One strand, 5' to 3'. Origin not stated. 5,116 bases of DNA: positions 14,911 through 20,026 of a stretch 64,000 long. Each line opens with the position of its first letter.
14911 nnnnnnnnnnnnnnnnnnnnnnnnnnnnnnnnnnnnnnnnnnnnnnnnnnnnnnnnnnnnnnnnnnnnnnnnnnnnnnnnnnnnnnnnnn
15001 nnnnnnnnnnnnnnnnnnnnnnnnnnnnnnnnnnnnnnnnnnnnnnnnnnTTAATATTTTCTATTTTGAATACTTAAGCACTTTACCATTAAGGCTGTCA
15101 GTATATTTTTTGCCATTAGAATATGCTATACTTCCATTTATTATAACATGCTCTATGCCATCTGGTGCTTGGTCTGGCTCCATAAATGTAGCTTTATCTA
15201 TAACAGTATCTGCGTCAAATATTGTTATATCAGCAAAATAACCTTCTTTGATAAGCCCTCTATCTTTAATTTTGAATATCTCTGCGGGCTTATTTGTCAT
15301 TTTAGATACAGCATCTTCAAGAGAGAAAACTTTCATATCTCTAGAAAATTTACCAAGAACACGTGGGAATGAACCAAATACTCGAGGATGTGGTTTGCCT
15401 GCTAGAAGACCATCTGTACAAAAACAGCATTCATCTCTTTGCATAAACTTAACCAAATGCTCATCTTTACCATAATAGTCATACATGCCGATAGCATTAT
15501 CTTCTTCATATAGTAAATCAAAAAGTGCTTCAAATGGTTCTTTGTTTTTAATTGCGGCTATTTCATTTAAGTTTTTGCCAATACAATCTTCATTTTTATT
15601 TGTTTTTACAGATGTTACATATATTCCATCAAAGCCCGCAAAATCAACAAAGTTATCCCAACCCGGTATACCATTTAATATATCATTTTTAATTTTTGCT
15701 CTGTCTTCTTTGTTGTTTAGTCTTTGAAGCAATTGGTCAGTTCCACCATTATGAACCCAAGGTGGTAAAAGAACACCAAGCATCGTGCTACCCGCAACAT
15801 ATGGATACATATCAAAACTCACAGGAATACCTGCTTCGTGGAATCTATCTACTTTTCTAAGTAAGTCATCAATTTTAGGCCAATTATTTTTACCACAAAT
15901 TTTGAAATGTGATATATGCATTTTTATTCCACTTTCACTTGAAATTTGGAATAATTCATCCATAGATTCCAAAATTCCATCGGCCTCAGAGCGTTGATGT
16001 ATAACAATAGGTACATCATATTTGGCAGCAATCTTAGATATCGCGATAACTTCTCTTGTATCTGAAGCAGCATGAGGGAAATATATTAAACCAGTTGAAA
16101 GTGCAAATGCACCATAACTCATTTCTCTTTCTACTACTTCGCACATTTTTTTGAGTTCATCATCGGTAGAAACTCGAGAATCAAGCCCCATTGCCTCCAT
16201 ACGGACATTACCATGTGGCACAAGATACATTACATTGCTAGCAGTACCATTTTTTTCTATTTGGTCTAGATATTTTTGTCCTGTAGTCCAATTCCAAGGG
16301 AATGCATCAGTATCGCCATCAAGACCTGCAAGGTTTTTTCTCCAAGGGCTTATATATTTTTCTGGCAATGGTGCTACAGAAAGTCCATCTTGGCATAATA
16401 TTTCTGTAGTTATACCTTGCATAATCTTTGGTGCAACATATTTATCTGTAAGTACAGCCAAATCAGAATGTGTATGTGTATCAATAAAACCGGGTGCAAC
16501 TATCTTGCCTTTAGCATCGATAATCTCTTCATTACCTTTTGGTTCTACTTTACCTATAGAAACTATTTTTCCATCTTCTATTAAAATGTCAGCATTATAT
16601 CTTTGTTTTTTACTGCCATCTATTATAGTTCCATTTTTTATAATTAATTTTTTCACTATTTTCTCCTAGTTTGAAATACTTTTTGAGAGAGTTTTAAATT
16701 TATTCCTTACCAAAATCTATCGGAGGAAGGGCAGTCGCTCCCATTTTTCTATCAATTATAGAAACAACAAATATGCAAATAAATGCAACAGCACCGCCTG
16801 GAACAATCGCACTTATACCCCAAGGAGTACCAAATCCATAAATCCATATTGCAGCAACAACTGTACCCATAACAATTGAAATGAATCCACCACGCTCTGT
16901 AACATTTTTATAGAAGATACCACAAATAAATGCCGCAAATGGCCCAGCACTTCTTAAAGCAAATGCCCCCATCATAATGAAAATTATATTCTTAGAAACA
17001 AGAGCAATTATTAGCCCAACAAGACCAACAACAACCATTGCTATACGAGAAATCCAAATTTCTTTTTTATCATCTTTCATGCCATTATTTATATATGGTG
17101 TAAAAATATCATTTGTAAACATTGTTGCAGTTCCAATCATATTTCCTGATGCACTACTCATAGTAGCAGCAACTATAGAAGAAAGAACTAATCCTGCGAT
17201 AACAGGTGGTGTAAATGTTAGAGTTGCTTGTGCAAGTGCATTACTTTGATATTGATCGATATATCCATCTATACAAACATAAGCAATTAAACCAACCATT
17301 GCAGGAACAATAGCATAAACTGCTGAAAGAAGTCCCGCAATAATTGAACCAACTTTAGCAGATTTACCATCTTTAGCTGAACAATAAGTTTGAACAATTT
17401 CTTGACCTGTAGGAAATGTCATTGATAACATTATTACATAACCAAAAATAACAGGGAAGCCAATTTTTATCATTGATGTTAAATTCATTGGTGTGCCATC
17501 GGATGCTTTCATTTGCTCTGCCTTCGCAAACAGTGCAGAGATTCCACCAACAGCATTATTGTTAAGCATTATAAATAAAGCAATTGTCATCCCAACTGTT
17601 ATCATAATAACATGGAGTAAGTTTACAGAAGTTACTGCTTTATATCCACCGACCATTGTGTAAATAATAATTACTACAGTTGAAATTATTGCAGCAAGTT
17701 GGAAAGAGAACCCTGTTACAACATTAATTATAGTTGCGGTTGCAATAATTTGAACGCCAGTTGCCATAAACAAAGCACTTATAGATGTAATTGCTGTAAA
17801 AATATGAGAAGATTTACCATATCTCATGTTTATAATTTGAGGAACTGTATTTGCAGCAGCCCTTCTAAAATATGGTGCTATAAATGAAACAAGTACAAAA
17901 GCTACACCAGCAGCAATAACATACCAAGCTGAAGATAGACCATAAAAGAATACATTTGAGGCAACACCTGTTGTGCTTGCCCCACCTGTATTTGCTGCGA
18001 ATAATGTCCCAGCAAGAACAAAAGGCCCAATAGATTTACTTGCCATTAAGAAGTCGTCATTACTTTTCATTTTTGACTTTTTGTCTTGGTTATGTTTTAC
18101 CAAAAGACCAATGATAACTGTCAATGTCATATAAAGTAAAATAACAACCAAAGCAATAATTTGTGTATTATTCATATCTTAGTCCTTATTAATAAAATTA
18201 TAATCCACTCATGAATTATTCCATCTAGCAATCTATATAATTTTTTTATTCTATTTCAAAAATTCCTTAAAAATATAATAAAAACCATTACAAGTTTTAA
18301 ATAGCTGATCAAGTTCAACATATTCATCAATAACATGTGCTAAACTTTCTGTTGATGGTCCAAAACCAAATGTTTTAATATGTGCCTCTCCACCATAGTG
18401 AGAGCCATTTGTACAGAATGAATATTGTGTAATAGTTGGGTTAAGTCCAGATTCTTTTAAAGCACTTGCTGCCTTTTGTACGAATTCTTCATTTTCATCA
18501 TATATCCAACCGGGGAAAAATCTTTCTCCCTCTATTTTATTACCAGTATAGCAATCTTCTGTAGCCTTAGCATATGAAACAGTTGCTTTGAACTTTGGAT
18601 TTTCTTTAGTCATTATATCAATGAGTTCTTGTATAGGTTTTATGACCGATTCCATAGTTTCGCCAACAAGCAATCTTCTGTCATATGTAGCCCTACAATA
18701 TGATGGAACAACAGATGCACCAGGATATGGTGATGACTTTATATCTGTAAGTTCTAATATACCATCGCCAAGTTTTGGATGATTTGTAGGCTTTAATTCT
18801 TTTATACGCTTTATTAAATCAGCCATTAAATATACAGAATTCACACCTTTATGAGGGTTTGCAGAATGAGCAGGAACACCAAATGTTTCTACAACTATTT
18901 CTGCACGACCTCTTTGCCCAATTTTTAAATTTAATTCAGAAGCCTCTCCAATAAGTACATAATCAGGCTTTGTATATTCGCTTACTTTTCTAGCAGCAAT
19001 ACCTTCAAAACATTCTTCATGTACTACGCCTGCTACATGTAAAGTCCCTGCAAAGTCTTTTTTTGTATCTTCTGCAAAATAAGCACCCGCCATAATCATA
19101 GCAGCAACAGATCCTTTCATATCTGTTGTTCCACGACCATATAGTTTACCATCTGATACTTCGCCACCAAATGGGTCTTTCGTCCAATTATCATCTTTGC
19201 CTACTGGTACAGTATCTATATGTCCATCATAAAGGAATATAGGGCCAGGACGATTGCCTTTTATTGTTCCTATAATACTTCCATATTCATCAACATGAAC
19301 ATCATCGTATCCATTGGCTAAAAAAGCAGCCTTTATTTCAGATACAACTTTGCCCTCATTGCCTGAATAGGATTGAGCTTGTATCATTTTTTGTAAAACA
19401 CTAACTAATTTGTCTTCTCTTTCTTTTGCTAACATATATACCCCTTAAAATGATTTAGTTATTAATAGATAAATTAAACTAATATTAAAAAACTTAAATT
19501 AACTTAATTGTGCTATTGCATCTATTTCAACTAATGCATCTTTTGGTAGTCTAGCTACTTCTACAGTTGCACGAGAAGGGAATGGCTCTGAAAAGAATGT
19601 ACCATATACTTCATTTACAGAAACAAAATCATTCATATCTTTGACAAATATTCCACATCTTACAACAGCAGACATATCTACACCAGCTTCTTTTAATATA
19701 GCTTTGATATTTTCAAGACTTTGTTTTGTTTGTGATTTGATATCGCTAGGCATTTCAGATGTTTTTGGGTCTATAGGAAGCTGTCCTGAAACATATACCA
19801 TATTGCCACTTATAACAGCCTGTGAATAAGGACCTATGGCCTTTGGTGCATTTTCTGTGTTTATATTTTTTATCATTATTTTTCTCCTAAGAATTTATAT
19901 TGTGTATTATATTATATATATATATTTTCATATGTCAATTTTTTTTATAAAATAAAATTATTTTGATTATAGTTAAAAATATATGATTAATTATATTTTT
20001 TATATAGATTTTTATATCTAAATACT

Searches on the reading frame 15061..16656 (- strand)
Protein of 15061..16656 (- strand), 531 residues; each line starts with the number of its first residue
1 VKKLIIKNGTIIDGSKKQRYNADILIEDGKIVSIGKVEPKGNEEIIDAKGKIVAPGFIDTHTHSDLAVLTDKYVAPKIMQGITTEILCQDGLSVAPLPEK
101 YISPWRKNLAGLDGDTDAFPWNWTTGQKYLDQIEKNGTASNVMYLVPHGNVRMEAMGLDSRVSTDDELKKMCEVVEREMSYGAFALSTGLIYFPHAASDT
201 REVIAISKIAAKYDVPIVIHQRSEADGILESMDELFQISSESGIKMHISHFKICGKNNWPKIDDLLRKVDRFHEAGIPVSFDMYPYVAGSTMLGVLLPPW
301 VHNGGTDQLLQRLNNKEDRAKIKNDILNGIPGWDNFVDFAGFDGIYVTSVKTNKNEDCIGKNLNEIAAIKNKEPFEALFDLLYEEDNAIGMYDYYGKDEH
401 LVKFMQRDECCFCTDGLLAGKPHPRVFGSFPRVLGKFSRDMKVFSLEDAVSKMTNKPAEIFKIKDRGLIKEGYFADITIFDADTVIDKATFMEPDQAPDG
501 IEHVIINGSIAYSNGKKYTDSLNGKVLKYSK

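Call 92: search_protein_families(library=pfam, proteins=[window:15061-16656:-], max_evalue=0.00001)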
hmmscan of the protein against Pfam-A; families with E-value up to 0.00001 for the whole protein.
window:15061-16656:- (531 aa): 2 families
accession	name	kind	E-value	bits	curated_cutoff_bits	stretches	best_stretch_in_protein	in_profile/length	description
PF07969.17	Amidohydro_3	-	7.5e-28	98.7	29.7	2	421-512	381-472/472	Amidohydrolase family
PF01979.26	Amidohydro_1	-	2.2e-15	57.2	25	1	412-509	247-343/345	Amidohydrolase family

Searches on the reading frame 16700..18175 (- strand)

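Call 92: search_protein_families(library=pfam, proteins=[window:16700-18175:-], max_evalue=0.00001)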
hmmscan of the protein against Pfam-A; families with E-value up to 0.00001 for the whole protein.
window:16700-18175:- (491 aa): 1 family
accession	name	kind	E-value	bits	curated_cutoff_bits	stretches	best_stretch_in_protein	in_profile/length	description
PF00474.23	SSF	-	1.2e-45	156.6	22.8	1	42-437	1-406/406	Sodium:solute symporter family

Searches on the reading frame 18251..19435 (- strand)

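Call 92: search_protein_families(library=pfam, proteins=[window:18251-19435:-], max_evalue=0.00001)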
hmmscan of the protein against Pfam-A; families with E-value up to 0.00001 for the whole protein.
window:18251-19435:- (394 aa): 2 families
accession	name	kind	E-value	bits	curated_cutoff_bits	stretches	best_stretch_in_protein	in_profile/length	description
PF01546.33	Peptidase_M20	-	1.1e-28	101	24.6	1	70-388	3-203/206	Peptidase family M20/M25/M40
PF07687.19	M20_dimer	-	2.4e-15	56.8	21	1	172-273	1-100/107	Peptidase dimerisation domain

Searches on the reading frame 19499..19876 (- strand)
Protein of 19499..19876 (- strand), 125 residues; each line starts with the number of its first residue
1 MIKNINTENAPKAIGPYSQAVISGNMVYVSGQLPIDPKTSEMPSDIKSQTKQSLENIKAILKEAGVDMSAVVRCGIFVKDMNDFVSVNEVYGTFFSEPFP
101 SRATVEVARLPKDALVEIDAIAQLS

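Call 92: search_protein_families(library=pfam, proteins=[window:19499-19876:-], max_evalue=0.00001)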
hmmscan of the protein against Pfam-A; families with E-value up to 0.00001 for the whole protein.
window:19499-19876:- (125 aa): 1 family
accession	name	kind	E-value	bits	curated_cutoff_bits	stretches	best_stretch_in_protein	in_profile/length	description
PF01042.26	Ribonuc_L-PSP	-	9.2e-44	148.8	27.3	1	7-123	1-120/121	Endoribonuclease L-PSP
